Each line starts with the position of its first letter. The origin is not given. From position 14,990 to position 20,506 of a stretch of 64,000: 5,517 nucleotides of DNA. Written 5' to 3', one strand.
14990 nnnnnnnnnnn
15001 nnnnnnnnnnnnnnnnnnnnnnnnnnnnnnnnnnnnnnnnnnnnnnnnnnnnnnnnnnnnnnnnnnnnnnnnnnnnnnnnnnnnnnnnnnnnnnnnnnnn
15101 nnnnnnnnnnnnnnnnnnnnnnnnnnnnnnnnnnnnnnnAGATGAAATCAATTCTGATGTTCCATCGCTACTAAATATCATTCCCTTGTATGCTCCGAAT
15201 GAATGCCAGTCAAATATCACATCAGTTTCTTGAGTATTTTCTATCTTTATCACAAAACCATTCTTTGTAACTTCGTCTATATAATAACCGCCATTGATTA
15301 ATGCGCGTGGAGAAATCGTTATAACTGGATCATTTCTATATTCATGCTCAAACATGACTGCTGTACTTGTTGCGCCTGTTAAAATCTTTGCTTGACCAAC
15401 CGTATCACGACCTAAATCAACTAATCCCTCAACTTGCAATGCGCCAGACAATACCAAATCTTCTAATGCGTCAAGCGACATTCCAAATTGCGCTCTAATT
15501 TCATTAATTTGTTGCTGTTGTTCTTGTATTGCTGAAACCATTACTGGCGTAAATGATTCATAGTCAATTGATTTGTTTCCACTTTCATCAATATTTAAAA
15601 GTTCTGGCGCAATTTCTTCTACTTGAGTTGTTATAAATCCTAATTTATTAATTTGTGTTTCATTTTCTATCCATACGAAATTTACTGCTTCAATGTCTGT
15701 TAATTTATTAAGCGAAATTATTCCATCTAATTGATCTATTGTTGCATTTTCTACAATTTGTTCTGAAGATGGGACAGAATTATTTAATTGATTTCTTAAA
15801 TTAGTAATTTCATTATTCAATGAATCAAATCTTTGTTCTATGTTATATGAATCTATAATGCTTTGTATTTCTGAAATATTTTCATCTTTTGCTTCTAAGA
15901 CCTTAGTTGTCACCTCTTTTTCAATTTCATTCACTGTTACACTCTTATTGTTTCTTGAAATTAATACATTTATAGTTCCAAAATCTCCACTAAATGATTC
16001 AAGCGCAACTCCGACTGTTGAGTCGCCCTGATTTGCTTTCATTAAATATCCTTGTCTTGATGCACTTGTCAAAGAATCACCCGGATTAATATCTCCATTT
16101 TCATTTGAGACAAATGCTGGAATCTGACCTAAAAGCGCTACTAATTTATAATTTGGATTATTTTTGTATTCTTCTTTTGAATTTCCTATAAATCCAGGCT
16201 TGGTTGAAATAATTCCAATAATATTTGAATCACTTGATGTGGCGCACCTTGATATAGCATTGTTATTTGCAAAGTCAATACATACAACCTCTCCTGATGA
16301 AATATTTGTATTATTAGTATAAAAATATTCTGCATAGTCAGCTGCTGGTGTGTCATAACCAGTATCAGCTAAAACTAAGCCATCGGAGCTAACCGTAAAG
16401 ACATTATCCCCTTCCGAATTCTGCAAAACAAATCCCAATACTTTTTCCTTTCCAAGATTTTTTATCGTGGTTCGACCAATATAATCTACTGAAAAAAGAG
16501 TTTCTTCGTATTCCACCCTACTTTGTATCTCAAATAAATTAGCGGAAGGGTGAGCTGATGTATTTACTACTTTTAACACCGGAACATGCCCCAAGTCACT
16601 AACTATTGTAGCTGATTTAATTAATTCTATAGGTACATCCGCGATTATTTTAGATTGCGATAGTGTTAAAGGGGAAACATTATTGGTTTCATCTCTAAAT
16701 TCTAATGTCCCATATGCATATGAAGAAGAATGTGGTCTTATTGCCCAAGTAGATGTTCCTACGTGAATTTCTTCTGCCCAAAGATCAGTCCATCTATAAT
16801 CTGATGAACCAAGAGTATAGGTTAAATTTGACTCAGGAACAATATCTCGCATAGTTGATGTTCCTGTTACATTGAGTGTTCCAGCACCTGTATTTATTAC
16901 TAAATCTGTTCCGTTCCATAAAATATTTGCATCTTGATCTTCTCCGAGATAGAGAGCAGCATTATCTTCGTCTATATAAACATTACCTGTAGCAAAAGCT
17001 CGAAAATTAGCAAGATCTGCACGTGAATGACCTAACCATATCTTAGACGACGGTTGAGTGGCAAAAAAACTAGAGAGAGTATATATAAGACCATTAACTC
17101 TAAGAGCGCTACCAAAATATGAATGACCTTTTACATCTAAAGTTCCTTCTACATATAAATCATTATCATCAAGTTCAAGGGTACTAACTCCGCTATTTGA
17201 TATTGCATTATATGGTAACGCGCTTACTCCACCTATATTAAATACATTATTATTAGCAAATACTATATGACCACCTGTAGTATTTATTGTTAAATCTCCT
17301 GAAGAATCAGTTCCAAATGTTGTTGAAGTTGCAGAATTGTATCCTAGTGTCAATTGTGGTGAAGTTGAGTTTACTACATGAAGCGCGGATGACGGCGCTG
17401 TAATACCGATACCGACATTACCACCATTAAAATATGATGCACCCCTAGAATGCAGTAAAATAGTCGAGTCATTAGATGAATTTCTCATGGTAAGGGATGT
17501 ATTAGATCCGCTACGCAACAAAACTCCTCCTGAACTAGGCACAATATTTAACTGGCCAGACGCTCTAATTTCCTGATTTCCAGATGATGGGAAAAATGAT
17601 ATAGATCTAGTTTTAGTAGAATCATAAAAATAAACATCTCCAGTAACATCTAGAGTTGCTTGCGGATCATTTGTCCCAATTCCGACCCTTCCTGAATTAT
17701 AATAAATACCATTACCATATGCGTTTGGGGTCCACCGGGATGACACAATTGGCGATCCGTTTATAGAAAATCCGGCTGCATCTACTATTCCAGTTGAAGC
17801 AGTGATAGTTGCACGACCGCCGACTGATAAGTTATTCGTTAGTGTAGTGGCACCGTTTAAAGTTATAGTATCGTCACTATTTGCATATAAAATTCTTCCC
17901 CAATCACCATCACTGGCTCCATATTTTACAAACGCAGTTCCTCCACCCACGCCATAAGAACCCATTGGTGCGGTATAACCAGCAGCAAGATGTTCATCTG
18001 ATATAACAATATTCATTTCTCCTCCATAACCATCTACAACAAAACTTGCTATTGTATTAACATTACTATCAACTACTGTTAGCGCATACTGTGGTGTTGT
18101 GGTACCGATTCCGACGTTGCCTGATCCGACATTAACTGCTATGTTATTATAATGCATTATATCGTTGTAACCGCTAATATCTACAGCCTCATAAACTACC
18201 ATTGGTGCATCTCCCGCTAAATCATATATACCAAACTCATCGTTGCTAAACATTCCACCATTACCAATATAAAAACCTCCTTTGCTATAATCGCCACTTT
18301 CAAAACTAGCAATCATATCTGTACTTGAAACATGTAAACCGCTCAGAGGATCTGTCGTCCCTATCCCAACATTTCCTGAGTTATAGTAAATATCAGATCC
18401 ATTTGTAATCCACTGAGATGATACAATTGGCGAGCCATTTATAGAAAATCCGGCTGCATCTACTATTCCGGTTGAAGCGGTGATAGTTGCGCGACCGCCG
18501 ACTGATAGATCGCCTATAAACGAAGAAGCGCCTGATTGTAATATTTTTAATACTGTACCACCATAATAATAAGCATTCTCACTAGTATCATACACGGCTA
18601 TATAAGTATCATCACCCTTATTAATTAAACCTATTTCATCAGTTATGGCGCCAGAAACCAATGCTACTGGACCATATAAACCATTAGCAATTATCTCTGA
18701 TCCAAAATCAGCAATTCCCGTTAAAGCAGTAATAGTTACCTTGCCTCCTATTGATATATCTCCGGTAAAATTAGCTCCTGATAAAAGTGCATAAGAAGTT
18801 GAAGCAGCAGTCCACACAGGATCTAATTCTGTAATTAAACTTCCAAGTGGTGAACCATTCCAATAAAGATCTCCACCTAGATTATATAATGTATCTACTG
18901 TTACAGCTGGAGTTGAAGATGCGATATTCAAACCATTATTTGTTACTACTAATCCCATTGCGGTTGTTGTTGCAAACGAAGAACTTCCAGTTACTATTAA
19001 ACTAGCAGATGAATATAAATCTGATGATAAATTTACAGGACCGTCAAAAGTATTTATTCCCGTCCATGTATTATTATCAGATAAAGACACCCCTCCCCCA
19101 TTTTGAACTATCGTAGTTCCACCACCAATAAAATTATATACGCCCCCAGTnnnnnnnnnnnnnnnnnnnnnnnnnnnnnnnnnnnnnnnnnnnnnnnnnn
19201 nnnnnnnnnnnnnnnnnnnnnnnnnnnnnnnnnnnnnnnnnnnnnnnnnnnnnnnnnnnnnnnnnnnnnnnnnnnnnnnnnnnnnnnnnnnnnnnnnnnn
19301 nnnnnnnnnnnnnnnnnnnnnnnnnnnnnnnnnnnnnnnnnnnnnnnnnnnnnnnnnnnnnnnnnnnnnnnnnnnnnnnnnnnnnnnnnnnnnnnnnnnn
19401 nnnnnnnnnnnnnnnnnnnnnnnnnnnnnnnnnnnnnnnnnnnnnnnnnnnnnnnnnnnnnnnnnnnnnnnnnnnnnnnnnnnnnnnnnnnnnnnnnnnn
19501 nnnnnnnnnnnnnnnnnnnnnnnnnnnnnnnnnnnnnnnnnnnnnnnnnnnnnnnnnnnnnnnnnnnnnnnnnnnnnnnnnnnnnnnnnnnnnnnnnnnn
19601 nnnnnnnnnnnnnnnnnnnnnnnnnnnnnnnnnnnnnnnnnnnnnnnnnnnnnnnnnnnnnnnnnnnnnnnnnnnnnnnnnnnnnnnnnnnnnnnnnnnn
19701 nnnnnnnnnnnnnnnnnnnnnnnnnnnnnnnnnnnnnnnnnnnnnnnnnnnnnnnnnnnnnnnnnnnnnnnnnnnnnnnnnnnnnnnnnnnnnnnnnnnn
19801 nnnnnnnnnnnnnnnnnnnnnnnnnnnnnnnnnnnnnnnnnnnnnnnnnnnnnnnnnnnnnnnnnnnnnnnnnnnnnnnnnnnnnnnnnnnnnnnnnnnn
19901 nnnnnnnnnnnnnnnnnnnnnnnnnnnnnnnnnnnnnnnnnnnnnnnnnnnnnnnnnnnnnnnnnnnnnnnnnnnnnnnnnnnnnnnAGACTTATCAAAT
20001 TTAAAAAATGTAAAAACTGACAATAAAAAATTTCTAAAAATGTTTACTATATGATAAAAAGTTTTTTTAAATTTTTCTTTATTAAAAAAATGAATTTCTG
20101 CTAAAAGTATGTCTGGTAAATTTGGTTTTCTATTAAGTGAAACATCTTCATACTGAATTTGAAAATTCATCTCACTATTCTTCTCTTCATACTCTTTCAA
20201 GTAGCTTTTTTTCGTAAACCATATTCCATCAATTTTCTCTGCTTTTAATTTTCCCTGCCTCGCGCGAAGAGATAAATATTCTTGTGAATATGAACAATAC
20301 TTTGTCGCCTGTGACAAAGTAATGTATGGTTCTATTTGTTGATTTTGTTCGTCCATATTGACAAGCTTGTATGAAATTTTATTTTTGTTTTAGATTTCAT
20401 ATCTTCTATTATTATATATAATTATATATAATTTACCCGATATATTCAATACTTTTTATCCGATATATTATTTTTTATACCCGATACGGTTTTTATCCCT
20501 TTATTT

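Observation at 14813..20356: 1847-aa mosaic giant surface protein: excisionase-type HTH, TM anchor, collagen repeats, duplicated tail-fibre-like modules, an internal S74-type chaperone domain and an acidic repeat tail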

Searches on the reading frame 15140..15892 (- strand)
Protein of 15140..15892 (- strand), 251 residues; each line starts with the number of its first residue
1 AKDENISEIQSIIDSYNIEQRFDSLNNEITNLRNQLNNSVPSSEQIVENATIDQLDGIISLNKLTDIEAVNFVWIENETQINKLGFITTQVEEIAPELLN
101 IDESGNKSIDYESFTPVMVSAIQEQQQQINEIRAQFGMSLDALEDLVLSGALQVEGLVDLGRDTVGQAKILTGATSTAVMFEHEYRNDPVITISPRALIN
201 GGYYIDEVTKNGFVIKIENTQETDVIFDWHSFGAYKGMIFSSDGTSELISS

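Call 8: search_protein_families(library=pfam, proteins=[window:15140-15892:-], max_evalue=1)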
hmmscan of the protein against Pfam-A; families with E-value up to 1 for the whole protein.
seq(251 aa): 9 families
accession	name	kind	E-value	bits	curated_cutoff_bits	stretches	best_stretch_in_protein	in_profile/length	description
PF13884.11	Peptidase_S74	-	0.003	18.3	22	1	59-98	15-56/58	Chaperone of endosialidase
PF09458.16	H_lectin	-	0.064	13.8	24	1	177-224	2-56/67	H-type lectin domain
PF22696.2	Putative_PNPOx_2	-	0.07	13.6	27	1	52-80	5-33/129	Pyridoxamine 5'-phosphate oxidase-like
PF02996.22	Prefoldin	-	0.12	12.7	23.2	0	118-170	4-55/120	Prefoldin subunit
PF16775.10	ZoocinA_TRD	-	0.13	12.9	27.4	0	65-130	7-79/106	Target recognition domain of lytic exoenzyme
PF02050.21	FliJ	-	0.13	12.9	28.4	0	106-136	45-75/123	Flagellar FliJ protein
PF06419.17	COG6_N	-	0.61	10.7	27.4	0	17-51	44-78/114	Conserved oligomeric complex COG6, N-terminal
PF14282.11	FlxA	-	0.86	10.2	26.3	0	15-44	12-41/101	FlxA-like protein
PF04102.17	SlyX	-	0.91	10.7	30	0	121-147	25-51/67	SlyX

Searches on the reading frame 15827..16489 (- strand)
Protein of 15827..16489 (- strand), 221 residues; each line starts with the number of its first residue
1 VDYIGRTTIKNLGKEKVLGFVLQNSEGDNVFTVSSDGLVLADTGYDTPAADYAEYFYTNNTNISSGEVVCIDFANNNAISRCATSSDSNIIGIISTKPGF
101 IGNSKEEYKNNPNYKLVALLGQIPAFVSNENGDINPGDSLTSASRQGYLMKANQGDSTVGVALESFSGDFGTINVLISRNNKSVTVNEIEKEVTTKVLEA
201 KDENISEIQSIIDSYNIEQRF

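Call 36: search_solved_structures(query=A2, max_evalue=1, show_alignments=3)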
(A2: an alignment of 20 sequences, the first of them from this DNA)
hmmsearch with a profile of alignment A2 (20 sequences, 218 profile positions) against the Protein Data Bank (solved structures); distinct sequences matched with E-value up to 1: 3.
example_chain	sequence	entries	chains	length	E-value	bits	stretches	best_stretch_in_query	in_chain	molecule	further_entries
3gqh_A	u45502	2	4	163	0.00016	24.1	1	46-122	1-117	Preneck appendage protein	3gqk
28nb_A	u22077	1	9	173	0.00034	23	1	42-136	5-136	chaperon domain D4 for tailspike protein Dpo31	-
6qyy_A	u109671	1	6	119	0.67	12.3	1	127-172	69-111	Capsid fiber protein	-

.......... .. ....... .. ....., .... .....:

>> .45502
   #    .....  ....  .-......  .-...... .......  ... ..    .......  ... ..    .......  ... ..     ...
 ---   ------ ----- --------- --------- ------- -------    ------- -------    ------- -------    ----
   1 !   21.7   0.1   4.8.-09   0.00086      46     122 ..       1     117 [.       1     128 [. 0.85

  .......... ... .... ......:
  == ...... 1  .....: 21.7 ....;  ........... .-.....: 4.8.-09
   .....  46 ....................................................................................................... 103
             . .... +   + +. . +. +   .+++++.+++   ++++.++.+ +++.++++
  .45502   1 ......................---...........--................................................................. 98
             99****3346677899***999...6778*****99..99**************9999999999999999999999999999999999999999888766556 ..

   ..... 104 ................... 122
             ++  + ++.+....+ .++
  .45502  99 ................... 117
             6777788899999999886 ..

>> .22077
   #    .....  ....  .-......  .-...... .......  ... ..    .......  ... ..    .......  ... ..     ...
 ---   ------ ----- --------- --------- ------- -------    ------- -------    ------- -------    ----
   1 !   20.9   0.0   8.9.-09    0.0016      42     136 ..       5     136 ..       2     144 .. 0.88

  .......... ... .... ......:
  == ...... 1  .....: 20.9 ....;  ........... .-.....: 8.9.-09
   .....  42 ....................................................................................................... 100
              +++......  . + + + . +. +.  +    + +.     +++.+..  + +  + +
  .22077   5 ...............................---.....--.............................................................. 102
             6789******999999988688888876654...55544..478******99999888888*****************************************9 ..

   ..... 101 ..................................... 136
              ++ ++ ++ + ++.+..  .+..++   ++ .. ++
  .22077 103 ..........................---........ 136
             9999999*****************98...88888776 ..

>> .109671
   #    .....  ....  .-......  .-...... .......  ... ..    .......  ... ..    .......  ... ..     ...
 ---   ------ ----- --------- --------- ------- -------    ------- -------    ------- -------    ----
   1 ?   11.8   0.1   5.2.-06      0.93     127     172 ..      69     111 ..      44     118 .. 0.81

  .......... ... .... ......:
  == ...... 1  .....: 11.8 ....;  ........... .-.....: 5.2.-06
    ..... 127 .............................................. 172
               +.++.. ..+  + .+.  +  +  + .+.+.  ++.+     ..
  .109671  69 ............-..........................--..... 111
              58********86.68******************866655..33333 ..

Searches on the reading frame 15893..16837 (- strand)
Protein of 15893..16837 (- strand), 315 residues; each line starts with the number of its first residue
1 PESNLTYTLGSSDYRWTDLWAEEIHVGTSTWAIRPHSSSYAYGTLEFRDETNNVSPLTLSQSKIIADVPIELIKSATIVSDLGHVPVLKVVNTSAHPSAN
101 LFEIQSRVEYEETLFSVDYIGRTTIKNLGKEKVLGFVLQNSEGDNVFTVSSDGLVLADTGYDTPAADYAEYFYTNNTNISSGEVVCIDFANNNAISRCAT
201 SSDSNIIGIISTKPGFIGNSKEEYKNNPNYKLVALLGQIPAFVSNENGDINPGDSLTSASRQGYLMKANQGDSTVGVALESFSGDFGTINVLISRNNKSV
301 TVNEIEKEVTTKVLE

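Call 8: search_protein_families(library=pfam, proteins=[window:15893-16837:-], max_evalue=1)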
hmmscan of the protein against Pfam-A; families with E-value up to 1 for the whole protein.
seq(315 aa): 4 families
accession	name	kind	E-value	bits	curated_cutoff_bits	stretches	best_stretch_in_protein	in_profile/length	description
PF11962.13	Peptidase_G2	-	3.3e-05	23.9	25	1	164-220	47-99/228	Peptidase_G2, IMC autoproteolytic cleavage domain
PF00890.30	FAD_binding_2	-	0.042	13.5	20.4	1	117-184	157-231/414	FAD binding domain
PF17236.8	SU10_MCP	-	0.06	13.3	24.1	1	268-299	205-236/292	SU10 major capsid protein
PF10826.14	DUF2551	-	0.11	13.3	23.4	0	204-232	47-75/83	Protein of unknown function (DUF2551)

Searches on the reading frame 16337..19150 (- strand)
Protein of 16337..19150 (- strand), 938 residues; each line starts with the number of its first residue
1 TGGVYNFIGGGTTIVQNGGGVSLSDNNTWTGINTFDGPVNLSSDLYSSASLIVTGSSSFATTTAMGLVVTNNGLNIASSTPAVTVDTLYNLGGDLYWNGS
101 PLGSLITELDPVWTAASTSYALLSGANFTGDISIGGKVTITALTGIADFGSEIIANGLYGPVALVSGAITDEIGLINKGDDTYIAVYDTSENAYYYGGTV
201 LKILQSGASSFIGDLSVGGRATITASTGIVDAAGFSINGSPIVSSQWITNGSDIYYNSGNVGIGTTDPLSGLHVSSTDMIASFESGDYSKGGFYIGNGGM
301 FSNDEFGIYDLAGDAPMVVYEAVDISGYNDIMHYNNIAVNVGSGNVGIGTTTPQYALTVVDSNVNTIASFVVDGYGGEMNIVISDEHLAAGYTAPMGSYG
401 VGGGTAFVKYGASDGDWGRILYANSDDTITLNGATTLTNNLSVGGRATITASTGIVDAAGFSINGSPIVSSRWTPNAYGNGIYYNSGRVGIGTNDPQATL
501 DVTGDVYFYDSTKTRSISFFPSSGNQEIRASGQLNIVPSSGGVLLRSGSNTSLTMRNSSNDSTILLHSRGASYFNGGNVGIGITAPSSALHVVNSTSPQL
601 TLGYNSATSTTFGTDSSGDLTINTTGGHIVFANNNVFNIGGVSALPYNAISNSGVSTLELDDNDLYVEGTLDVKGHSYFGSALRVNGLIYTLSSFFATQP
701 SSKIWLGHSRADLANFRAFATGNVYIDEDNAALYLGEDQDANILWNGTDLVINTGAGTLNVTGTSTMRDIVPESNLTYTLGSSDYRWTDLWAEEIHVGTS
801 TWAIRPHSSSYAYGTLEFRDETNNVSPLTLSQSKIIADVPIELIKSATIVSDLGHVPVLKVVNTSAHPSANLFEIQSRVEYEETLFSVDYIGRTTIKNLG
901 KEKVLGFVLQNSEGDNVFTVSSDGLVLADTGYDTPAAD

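Call 72: search_dna_similar(query=window:16337-19150:-, collection=phages, mode=protein, max_rows=12)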
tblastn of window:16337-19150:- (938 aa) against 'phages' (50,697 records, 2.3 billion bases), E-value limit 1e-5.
No match.

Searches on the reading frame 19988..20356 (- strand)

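Call 8: search_protein_families(library=pfam, proteins=[window:19988-20356:-], max_evalue=1)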
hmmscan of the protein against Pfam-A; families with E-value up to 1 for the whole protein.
seq(123 aa): 1 family
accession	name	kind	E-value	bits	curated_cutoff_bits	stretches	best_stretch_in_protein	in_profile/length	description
PF12728.13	HTH_17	-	0.069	13.9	27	1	11-60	1-50/51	Helix-turn-helix domain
